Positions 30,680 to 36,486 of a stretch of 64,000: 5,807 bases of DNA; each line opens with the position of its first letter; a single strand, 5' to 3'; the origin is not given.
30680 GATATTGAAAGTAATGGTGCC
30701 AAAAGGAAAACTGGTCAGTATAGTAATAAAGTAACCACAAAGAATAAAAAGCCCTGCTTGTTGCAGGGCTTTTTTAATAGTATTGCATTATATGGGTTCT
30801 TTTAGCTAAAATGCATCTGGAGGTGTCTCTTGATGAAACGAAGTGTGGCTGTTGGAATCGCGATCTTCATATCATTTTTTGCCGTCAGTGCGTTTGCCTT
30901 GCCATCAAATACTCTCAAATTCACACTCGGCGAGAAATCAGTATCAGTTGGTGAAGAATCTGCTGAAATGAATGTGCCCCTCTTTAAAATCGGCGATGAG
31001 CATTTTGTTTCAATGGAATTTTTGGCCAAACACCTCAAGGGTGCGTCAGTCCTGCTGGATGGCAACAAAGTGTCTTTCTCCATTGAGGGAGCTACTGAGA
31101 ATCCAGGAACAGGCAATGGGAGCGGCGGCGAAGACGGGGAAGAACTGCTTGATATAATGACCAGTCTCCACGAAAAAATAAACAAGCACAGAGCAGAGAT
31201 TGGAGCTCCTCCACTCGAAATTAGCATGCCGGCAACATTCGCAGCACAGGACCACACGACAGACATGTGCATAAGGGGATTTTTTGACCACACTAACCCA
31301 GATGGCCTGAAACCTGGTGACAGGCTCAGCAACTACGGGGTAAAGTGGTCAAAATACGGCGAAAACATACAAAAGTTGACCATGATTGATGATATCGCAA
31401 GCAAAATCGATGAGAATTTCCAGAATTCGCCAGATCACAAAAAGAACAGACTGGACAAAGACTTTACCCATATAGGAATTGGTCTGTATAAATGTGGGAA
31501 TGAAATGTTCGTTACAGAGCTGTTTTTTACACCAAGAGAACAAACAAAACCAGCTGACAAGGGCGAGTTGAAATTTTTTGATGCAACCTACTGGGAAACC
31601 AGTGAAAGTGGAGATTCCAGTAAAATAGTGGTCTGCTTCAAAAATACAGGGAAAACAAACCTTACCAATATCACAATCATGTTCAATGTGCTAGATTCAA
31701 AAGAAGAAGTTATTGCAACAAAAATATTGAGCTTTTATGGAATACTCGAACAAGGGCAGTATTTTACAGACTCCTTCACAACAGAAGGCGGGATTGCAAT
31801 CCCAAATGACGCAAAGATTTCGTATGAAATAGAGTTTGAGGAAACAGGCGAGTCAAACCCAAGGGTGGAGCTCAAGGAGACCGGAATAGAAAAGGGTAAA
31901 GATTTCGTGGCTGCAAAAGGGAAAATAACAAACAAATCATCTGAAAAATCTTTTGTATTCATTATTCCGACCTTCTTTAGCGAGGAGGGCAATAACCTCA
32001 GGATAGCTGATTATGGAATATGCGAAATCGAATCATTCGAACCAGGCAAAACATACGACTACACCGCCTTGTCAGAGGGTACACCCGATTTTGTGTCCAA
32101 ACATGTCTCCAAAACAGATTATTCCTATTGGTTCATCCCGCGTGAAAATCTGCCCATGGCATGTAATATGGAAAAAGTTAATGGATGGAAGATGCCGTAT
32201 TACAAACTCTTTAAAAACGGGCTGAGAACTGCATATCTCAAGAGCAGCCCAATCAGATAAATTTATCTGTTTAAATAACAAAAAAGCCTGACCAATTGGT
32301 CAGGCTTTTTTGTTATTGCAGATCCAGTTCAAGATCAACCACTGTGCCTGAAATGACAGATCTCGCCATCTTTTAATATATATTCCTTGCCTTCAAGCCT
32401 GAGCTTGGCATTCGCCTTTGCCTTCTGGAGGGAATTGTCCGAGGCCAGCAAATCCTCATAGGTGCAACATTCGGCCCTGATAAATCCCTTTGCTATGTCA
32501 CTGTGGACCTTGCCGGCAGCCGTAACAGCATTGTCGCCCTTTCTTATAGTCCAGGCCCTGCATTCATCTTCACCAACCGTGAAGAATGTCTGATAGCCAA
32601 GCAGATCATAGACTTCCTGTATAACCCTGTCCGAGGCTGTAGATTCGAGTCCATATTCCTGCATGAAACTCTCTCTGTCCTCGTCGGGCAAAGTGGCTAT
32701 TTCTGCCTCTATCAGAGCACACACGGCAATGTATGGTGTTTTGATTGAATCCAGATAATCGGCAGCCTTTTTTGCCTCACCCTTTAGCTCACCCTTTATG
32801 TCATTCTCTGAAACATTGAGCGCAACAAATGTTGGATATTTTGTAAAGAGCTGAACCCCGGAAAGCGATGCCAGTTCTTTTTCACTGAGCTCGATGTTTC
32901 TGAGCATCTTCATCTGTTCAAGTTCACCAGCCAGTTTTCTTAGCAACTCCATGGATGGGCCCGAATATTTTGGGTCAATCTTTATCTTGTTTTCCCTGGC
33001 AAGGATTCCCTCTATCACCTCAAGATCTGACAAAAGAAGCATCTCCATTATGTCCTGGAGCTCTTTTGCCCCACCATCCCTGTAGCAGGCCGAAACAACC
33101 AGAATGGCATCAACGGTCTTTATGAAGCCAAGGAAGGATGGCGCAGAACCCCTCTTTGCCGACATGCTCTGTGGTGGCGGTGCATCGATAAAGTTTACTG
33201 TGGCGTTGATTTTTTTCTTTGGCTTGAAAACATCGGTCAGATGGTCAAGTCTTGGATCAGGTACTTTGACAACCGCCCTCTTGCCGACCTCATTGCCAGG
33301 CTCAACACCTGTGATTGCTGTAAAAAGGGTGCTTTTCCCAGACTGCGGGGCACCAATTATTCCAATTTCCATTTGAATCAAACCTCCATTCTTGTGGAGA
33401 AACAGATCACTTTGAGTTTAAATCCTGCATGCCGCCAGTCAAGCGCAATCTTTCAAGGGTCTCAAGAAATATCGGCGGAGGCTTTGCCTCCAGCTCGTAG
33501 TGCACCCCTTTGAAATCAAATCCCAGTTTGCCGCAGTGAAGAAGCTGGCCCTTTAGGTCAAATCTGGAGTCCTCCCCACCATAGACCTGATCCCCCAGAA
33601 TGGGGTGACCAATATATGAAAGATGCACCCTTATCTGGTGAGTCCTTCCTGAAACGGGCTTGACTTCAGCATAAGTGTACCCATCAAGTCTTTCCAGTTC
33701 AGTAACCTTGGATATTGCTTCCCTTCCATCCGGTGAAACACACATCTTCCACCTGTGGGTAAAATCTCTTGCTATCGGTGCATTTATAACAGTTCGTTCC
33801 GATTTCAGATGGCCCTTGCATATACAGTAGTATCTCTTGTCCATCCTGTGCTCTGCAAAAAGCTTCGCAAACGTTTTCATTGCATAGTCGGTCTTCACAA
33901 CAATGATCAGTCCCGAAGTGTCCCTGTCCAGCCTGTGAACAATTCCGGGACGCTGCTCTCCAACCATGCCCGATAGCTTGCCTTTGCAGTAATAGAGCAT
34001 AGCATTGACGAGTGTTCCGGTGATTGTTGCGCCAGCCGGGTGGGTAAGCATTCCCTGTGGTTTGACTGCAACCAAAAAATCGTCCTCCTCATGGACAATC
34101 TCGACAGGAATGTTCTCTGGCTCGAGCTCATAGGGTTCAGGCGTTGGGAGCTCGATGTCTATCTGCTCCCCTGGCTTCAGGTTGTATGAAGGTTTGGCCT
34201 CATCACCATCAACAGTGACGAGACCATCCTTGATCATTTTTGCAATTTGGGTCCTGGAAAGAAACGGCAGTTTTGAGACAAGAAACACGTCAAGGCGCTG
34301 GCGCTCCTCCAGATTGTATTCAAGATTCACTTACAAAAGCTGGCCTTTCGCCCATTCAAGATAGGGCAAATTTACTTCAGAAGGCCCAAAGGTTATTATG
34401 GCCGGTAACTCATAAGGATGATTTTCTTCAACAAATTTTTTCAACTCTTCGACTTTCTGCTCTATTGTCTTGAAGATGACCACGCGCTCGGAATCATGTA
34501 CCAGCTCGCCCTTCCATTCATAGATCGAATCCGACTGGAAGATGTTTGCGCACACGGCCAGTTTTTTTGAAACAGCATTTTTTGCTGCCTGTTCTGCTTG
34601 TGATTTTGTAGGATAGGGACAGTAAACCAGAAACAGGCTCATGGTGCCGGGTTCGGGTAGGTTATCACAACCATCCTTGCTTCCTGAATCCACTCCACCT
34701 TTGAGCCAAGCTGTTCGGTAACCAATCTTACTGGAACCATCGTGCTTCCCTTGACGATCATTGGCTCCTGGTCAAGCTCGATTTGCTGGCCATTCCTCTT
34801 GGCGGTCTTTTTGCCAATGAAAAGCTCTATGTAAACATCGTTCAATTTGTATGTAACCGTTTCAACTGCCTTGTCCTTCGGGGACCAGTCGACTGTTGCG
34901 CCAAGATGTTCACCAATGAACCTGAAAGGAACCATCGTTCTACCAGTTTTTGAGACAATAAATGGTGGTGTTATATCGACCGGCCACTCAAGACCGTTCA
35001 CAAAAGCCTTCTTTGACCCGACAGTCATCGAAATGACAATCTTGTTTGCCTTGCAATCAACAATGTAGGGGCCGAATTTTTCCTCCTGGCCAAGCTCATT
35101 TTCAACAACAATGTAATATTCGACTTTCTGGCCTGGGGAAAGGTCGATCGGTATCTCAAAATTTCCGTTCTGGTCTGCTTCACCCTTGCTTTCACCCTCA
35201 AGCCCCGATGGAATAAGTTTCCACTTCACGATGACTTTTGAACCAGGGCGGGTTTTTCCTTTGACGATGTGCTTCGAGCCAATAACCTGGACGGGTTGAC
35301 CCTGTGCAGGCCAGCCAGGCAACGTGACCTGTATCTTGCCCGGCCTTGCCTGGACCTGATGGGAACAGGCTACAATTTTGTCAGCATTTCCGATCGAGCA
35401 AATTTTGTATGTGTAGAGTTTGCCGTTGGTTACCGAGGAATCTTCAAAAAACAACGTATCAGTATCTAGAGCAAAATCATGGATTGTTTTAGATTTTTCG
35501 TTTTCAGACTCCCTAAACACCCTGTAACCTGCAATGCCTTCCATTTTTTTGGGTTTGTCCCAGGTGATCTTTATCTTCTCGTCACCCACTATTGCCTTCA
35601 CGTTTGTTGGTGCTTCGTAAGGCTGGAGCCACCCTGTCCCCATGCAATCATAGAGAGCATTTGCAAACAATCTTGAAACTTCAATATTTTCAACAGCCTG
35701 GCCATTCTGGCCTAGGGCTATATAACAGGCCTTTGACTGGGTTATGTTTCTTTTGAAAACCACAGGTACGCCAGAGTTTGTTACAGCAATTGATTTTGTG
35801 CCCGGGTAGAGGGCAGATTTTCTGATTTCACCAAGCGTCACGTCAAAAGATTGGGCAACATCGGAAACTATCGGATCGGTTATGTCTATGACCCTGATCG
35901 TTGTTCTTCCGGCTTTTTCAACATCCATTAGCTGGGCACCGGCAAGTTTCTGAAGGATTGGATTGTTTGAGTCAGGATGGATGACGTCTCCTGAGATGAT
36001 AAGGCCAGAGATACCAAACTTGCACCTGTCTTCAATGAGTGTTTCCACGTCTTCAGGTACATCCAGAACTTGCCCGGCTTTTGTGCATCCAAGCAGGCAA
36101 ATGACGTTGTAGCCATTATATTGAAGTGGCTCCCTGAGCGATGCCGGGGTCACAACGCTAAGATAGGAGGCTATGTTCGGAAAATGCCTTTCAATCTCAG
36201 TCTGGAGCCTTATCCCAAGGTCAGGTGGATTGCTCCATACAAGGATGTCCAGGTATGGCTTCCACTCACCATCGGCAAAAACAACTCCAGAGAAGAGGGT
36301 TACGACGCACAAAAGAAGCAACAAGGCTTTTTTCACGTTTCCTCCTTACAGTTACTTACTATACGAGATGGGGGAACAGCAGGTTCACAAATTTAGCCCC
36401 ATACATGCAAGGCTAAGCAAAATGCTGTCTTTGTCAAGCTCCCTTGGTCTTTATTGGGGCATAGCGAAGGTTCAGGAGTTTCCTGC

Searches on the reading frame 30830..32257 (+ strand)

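Call 43: search_protein_families(library=pfam, proteins=[window:30830-32257:+], max_evalue=0.001)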
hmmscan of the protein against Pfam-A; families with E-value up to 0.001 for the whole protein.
window:30830-32257:+ (476 aa): 1 family
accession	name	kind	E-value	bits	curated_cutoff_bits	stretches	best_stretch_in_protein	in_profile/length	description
PF00188.32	CAP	-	1.5e-13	52.1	21.1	1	115-227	2-110/117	Cysteine-rich secretory protein family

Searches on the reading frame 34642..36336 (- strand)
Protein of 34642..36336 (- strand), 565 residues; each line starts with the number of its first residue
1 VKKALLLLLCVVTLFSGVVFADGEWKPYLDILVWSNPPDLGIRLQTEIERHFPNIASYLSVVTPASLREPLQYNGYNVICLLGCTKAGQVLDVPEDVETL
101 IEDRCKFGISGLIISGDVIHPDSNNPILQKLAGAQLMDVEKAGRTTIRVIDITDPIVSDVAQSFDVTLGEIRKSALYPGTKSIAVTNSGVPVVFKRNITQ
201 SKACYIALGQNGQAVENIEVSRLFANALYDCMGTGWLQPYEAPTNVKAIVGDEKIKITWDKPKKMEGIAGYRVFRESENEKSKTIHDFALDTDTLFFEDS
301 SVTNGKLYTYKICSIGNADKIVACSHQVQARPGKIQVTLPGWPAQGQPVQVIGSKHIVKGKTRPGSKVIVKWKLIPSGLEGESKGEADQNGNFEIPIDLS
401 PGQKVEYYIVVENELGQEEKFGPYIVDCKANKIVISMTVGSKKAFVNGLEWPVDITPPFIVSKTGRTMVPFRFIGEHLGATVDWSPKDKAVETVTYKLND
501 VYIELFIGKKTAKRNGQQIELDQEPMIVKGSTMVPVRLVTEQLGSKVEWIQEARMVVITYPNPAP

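Call 43: search_protein_families(library=pfam, proteins=[window:34642-36336:-], max_evalue=0.001)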
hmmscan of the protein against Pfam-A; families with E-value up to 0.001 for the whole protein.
window:34642-36336:- (565 aa): 1 family
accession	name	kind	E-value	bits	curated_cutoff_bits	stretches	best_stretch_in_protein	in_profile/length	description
PF07833.16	Cu_amine_oxidN1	-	3.2e-42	143.3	24.2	2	457-558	12-108/108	Copper amine oxidase N-terminal domain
